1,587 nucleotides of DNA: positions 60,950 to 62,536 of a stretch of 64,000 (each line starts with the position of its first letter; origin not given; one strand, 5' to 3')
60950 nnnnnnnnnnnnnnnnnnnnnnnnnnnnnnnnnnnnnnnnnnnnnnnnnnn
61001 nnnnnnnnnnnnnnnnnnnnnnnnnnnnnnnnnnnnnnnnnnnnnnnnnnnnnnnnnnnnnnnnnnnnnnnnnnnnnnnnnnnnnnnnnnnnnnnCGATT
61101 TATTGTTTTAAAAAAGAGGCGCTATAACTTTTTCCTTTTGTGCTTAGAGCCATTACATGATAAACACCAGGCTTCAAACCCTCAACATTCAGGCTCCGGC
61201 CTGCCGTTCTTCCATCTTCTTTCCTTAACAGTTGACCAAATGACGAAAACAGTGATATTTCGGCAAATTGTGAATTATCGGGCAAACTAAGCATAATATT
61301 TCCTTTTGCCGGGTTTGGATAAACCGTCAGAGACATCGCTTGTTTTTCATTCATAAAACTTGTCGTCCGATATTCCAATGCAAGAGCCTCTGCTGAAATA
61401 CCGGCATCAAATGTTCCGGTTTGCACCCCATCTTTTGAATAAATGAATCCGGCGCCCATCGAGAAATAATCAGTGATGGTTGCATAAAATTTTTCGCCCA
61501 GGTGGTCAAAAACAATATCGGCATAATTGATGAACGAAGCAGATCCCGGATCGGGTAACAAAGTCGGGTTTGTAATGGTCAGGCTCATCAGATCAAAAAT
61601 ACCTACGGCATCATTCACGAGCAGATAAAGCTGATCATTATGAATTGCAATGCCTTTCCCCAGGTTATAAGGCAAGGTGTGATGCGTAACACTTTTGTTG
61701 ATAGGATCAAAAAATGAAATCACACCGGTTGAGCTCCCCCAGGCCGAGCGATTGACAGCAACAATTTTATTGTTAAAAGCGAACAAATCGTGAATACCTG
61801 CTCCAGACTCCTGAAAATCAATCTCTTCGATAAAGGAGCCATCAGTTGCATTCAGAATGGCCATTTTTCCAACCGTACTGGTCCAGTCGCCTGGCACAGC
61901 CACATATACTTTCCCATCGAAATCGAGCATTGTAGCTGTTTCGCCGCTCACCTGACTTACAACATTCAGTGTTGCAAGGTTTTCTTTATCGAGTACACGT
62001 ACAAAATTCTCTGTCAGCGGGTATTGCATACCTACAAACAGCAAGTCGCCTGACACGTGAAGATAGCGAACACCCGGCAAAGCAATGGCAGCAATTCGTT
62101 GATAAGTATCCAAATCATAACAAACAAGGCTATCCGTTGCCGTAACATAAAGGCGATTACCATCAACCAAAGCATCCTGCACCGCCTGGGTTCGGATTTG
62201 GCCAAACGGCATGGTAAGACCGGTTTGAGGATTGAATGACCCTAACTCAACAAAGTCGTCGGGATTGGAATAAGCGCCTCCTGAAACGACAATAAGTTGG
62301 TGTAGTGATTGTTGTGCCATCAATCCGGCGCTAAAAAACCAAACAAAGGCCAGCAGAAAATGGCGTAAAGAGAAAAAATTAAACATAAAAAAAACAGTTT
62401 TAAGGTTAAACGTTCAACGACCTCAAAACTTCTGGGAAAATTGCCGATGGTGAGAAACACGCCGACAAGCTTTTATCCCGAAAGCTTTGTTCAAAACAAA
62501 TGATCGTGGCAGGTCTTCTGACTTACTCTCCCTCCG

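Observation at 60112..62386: Two T9SS-sorted secreted proteins sit inside a cobalamin-riboswitch operon: candidate secreted or surface-tethered corrinoid scavengers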

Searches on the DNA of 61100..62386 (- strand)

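Call 18: search_rna_families(sources=[L001, L006, L014, L024, L038, L052, L074, L077], threshold=gathering)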
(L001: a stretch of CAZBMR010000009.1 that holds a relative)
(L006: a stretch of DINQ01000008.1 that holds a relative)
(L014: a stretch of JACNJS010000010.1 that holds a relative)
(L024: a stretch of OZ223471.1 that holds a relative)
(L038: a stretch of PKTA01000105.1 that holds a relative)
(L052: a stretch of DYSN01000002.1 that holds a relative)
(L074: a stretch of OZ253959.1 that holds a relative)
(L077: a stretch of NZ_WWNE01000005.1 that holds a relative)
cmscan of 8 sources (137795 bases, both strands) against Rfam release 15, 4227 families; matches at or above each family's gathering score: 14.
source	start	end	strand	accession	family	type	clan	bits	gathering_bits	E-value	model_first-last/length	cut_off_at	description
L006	7713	7903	+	RF00174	Cobalamin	Cis-reg; riboswitch;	CL00101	110.3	31.5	2e-26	1-189/189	no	Cobalamin riboswitch aptamer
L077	7706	7905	+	RF00174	Cobalamin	Cis-reg; riboswitch;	CL00101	108.7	31.5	5.8e-26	1-189/189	no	Cobalamin riboswitch aptamer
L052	7693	7895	+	RF00174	Cobalamin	Cis-reg; riboswitch;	CL00101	107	31.5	1.7e-25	1-189/189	no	Cobalamin riboswitch aptamer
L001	7696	7899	+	RF00174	Cobalamin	Cis-reg; riboswitch;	CL00101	105.9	31.5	3.6e-25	1-189/189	no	Cobalamin riboswitch aptamer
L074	7693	7880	+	RF00174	Cobalamin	Cis-reg; riboswitch;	CL00101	102.1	31.5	4.5e-24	1-189/189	no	Cobalamin riboswitch aptamer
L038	7694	7894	+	RF00174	Cobalamin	Cis-reg; riboswitch;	CL00101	92.5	31.5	2.5e-21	1-189/189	no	Cobalamin riboswitch aptamer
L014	7715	7914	+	RF00174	Cobalamin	Cis-reg; riboswitch;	CL00101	89.2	31.5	2.2e-20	1-189/189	no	Cobalamin riboswitch aptamer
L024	7676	7873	+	RF00174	Cobalamin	Cis-reg; riboswitch;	CL00101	85.8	31.5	2.1e-19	1-189/189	no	Cobalamin riboswitch aptamer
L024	795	863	+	RF03081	DUF805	Cis-reg;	CL00115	84.3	51.1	7.4e-14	1-68/68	no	DUF805 RNA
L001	829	900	-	RF00005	tRNA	Gene; tRNA;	CL00001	72.1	29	1.8e-13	1-71/71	no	tRNA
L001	1095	1168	-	RF00005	tRNA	Gene; tRNA;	CL00001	69.6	29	8.8e-13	1-71/71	no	tRNA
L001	907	979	-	RF00005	tRNA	Gene; tRNA;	CL00001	66.8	29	5.2e-12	1-71/71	no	tRNA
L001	5243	5317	+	RF00005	tRNA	Gene; tRNA;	CL00001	64.1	29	2.8e-11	1-71/71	no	tRNA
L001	989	1070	-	RF00005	tRNA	Gene; tRNA;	CL00001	58.8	29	7.9e-10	1-71/71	no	tRNA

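Call 43: search_rna_families(sources=[L045, L047, L048, L056, L058, L061, L066, L068, L069], threshold=gathering)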
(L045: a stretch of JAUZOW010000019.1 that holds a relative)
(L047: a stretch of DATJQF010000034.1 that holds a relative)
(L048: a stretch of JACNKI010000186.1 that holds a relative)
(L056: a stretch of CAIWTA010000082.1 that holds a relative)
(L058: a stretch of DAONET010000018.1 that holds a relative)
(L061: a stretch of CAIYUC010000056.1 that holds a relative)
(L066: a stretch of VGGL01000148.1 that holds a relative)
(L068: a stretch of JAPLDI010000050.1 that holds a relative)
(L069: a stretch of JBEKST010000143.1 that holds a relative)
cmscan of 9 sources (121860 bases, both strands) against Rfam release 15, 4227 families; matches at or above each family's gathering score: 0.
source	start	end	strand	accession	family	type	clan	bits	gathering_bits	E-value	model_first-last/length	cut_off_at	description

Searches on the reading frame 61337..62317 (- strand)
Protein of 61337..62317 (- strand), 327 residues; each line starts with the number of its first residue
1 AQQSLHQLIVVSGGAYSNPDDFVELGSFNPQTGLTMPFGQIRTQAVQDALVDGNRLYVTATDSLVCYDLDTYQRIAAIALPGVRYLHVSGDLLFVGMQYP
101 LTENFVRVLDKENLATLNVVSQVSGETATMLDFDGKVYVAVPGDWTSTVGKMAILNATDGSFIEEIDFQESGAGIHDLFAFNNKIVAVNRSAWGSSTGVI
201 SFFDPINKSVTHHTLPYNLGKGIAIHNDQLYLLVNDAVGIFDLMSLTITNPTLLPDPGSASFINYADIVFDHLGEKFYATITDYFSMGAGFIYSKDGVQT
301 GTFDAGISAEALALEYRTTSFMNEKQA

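Call 9: find_homologous_proteins(query=window:61337-62317:-, max_evalue=0.001)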
Query window:61337-62317:- (327 aa): 86 proteins with E <= 0.001 among 3374 candidates.
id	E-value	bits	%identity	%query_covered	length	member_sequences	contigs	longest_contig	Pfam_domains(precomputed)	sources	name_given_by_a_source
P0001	1.7e-212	722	99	100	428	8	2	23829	PF18962.8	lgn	-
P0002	9.6e-185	631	87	99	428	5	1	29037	PF18962.8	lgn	-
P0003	5.1e-129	448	60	99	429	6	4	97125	PF18962.8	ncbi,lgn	-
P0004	1.4e-125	437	60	99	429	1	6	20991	PF18962.8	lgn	-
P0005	1.4e-125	437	60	99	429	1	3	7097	PF18962.8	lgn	-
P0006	1.5e-125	437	60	99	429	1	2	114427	PF18962.8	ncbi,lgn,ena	-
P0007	1.8e-125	436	60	99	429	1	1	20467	PF18962.8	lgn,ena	-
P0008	1.8e-125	436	60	99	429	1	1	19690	PF18962.8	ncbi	-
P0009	4.2e-125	435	60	99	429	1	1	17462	PF18962.8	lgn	-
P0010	1.4e-124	433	60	99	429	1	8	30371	PF18962.8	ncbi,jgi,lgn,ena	-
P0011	1.5e-124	433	60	99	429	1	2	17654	PF18962.8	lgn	-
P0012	6.3e-124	431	60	99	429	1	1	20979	PF18962.8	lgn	-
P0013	4.9e-122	425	60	97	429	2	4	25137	PF18962.8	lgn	-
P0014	1.0e-120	421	58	98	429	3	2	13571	PF18962.8,PF16819.12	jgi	jgi:hypothetical protein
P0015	7.5e-120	418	57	98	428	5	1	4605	PF18962.8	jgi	jgi:hypothetical protein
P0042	1.7e-81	292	45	97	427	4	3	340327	PF18962.8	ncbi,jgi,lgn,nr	ncbi:MAG: T9SS type A sorting domain-containing protein [Bacteroidetes bacterium]|jgi:hypothetical p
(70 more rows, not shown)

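Call 39: find_encoding_contigs(protein=P0042, flank=10000, max_places=3)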
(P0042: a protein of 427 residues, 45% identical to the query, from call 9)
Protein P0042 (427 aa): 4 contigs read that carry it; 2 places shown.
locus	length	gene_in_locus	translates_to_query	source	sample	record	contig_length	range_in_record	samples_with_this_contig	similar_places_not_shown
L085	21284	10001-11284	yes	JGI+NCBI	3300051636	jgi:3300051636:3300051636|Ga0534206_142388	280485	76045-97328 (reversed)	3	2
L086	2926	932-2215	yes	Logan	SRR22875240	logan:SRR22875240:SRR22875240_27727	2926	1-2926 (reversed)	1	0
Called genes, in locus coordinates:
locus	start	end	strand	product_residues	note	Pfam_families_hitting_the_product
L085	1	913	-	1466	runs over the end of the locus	PF02743:dCache_1, PF00672:HAMP (weak), PF01590:GAF (weak), PF13185:GAF_2, PF00512:HisKA, PF02518:HATPase_c, PF00072:Response_reg, PF00072:Response_reg, +1 more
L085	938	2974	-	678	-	PF00072:Response_reg, PF20274:cREC_REC (faint), PF00512:HisKA, PF02518:HATPase_c, PF00072:Response_reg, PF23198:PDE8A_N (weak), PF00072:Response_reg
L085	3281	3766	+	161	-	PF13767:DUF4168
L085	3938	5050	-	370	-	PF00144:Beta-lactamase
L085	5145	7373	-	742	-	-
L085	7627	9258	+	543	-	PF00171:Aldedh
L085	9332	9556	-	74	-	-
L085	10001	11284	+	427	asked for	PF18962:Por_Secre_tail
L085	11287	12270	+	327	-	PF18962:Por_Secre_tail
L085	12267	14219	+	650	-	PF07715:Plug, PF00593:TonB_dep_Rec_b-barrel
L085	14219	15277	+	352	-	PF16819:DUF5074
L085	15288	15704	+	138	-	PF02566:OsmC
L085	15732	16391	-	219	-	PF00293:NUDIX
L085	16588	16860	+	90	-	PF02617:ClpS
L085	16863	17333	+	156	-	PF01957:NfeD (weak)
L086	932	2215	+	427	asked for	PF18962:Por_Secre_tail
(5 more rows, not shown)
